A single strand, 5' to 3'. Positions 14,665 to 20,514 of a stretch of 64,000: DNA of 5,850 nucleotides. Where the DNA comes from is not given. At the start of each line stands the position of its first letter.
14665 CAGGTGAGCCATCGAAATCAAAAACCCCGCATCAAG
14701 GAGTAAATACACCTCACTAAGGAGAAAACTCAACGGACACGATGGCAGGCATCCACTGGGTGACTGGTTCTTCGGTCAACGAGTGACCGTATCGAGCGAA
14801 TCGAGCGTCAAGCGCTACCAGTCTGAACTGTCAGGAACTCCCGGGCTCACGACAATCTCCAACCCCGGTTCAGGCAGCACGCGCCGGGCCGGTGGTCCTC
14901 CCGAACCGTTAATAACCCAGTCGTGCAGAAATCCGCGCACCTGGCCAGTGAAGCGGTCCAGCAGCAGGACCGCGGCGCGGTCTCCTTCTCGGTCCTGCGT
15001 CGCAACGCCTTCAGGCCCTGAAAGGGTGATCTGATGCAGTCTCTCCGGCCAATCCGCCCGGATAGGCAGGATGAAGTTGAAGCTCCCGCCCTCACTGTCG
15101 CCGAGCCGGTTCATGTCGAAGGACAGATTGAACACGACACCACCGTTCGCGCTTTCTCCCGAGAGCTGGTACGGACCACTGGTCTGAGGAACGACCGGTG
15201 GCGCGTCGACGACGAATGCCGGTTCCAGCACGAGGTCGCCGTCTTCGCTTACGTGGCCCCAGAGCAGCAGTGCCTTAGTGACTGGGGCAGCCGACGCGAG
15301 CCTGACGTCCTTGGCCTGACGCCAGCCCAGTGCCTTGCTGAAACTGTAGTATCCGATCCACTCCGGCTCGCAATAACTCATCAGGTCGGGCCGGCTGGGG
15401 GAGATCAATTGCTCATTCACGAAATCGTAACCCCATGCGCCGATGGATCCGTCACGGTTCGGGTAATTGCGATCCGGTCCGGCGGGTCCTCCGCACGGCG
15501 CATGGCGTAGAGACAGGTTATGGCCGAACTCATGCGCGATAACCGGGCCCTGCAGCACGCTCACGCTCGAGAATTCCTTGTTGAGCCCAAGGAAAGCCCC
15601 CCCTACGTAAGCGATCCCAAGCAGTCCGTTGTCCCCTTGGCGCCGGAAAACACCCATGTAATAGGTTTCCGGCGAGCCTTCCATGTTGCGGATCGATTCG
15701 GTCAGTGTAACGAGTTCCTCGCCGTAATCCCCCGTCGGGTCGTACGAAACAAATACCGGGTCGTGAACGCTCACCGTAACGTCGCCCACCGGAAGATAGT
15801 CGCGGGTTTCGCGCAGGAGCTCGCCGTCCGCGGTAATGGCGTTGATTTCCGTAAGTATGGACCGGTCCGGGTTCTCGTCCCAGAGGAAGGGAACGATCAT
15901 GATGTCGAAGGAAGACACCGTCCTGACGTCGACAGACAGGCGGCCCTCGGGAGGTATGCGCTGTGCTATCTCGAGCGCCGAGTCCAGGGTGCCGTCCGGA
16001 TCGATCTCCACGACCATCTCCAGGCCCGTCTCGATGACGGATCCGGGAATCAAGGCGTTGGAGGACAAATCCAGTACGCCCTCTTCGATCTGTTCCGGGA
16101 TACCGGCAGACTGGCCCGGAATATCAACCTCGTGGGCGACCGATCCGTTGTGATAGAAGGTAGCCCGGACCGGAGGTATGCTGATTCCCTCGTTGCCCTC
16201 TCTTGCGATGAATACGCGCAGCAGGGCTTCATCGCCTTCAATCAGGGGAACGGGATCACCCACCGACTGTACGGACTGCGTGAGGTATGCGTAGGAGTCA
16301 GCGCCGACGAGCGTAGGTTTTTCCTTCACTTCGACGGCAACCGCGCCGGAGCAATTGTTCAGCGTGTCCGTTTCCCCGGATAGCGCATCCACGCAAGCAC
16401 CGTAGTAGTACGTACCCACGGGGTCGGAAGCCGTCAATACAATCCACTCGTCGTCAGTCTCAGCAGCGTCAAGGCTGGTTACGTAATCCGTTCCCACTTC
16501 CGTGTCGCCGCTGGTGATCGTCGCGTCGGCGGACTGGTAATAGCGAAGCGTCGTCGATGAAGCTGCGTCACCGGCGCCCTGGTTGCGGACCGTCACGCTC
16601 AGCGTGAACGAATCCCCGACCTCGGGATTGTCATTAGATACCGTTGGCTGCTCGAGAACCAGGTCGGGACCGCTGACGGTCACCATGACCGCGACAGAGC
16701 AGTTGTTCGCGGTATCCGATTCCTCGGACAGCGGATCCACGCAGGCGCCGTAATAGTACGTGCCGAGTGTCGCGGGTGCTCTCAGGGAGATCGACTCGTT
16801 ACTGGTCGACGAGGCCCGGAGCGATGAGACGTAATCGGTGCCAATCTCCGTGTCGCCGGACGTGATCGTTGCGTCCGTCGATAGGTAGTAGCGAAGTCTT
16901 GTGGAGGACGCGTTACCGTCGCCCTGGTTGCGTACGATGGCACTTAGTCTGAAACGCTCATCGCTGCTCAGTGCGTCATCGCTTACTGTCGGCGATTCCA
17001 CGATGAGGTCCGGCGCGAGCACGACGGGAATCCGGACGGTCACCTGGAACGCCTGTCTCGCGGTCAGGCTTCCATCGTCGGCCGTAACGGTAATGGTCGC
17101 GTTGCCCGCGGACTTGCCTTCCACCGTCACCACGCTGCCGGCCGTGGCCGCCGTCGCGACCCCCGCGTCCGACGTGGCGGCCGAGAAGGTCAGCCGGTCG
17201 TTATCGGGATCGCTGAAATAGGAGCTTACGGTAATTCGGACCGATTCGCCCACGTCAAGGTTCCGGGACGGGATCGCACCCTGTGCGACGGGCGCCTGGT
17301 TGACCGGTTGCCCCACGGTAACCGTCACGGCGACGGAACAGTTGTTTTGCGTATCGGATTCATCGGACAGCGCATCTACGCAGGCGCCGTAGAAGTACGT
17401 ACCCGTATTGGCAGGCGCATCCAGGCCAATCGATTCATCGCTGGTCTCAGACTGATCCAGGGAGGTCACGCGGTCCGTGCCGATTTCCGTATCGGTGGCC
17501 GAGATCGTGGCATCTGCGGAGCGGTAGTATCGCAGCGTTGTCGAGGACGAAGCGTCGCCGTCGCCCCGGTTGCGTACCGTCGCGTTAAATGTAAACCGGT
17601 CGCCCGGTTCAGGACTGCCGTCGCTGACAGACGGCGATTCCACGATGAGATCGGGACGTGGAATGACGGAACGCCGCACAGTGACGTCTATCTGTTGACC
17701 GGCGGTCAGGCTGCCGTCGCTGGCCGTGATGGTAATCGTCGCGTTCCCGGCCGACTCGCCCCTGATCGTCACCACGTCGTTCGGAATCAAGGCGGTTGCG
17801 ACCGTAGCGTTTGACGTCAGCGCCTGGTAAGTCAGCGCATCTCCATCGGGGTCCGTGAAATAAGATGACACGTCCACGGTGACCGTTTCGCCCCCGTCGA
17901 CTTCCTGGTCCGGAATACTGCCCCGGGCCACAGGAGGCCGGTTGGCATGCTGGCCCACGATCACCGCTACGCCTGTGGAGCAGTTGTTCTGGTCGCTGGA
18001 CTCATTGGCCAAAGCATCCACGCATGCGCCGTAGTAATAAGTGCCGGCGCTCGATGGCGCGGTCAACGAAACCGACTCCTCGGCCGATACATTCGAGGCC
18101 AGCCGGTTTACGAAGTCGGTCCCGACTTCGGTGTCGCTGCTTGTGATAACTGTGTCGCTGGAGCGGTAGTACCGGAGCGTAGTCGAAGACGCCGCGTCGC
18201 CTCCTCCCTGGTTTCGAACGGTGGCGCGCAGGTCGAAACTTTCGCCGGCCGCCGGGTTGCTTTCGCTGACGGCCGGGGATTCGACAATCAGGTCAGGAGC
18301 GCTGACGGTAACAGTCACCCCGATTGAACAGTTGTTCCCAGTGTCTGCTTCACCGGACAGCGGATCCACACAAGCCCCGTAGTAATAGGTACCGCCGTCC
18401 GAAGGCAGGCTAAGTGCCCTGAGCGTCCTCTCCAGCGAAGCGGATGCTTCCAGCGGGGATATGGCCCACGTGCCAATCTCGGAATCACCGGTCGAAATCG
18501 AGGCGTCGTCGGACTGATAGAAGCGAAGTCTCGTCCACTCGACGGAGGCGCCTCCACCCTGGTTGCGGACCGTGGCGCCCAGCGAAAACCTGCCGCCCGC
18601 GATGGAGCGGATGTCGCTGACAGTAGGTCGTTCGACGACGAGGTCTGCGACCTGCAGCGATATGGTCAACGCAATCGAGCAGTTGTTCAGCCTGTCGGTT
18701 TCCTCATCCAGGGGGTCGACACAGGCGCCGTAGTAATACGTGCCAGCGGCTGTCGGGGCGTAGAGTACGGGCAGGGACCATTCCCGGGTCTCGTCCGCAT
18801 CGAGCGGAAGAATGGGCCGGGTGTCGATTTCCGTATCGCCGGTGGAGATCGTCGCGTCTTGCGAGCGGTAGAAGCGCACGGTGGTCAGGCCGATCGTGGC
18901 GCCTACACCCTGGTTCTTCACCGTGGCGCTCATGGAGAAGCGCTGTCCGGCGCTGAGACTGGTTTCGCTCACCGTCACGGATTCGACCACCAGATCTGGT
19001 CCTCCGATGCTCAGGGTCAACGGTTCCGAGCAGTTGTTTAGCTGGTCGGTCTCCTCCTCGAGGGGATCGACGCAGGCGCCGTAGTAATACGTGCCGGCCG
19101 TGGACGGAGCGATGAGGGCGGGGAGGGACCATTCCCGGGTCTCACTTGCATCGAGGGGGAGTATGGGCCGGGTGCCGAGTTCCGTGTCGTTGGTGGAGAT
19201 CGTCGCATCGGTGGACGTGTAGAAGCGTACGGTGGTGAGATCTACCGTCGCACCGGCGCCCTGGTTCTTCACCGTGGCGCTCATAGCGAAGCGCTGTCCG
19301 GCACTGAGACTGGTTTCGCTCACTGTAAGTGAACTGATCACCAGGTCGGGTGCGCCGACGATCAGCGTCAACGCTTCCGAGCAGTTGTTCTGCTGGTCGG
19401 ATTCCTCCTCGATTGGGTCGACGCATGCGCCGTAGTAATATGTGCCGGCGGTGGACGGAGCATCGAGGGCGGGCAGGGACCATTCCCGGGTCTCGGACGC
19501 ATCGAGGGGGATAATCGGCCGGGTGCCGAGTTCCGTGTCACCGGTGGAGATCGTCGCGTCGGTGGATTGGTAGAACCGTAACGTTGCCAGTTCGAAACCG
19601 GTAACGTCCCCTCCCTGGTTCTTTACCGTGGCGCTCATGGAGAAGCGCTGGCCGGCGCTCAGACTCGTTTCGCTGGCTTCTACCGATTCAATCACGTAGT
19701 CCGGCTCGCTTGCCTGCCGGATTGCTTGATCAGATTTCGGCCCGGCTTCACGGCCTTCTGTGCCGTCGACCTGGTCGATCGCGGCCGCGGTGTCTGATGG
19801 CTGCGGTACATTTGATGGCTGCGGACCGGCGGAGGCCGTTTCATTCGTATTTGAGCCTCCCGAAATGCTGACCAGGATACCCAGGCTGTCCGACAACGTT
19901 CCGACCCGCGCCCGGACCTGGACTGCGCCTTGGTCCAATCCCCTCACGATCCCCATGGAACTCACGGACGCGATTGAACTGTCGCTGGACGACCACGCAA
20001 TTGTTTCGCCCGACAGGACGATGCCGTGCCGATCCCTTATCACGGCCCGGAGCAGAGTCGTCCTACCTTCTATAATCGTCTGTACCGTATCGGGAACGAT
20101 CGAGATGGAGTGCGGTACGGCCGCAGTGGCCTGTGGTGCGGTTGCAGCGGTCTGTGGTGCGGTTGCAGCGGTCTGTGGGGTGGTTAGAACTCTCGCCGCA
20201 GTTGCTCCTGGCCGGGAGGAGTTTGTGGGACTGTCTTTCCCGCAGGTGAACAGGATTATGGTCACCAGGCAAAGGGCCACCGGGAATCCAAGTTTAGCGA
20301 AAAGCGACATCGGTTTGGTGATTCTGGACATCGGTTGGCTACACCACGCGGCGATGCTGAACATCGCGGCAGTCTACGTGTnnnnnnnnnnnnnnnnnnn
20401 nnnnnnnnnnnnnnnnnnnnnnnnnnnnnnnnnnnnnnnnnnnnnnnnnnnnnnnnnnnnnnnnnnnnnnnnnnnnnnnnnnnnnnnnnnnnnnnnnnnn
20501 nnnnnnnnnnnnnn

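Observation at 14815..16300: C-terminal metzincin-like protease module with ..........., a Met-turn-like LMSYC and a conserved tail shared by three giant lipoproteins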

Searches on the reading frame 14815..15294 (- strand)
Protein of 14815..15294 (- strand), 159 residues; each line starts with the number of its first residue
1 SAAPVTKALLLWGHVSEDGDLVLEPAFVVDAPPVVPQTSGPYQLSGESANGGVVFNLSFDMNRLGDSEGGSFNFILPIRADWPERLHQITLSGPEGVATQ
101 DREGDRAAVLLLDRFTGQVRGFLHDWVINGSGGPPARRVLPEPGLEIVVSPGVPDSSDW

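Call 60: predict_structure(alignment_id=A2)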
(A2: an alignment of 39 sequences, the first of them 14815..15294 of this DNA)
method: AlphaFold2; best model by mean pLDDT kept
length: 159 residues; sequences in the alignment: 39
mean_pLDDT: 85.6   pTM: 0.79
mean pLDDT of the five models: 85.6, 84.1, 82.9, 82.1, 81.9
residues with pLDDT >= 90: 86; 70-90: 48; 50-70: 19; < 50: 6
segments of 3 or more residues with pLDDT < 50: 129-132
pLDDT, mean of each block of 10 residues (from residue 1): 76 93 94 93 97 97 76 93 95 97 87 83 66 52 81 89
secondary structure, 60 per line:
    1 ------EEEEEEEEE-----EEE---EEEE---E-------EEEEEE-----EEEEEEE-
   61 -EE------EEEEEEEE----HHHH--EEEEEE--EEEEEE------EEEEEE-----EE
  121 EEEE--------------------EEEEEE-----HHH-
elements in order: E7-15 E21-23 E27-30 E42-47 E53-59 E70-77 H82-85 E88-93 E96-101 E108-113 E119-124 E145-150

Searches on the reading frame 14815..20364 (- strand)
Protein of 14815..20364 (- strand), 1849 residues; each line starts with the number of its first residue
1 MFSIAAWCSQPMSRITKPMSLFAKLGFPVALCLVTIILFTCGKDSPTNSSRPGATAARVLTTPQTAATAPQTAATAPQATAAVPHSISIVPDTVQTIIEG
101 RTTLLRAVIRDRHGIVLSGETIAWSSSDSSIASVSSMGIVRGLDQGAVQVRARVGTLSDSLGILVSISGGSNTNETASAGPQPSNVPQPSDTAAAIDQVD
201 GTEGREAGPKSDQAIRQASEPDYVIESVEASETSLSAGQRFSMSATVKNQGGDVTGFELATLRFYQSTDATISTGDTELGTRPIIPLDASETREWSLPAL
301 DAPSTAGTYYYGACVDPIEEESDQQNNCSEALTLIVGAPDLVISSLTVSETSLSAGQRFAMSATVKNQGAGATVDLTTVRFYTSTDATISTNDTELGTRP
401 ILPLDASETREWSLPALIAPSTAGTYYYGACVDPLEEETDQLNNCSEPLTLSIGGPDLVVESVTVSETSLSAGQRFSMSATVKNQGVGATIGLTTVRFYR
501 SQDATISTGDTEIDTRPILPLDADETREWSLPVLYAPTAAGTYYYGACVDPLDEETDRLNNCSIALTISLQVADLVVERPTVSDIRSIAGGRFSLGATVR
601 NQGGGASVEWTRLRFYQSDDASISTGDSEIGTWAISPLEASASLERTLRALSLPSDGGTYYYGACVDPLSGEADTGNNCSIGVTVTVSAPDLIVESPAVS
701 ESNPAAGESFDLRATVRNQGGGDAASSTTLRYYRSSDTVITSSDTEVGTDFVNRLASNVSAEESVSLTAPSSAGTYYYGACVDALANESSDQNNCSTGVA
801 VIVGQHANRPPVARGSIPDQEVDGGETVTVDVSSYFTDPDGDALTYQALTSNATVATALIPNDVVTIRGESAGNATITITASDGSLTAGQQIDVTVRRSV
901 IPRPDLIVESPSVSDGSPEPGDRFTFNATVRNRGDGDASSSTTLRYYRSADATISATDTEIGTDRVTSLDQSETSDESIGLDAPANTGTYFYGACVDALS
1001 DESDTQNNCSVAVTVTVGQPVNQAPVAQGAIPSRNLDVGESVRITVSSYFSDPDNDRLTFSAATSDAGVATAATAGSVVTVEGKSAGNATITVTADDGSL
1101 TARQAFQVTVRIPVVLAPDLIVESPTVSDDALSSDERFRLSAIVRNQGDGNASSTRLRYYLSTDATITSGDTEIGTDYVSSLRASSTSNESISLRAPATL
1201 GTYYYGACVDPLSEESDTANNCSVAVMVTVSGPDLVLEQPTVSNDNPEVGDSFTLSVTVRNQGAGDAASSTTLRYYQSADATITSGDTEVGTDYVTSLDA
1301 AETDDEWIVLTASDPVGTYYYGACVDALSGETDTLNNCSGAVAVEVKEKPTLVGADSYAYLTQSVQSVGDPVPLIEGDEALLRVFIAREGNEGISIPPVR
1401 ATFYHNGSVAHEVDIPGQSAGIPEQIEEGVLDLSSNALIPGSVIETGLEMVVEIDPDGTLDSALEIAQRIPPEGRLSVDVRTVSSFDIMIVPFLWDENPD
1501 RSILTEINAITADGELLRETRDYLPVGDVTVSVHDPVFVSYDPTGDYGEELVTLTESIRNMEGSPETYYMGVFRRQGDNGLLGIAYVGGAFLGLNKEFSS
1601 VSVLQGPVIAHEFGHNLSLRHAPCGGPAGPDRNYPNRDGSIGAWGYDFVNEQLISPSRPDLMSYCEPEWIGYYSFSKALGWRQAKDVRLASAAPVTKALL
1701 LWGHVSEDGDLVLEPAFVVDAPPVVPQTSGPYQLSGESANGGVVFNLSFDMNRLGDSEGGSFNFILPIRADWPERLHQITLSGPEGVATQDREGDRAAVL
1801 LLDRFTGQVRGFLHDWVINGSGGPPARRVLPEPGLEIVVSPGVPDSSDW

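Call 26: find_encoding_contigs(protein=window:14815-20364:-, flank=2000, max_places=4)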
Protein window:14815-20364:- (1849 aa): no gene with exactly this product is on record in the collection.
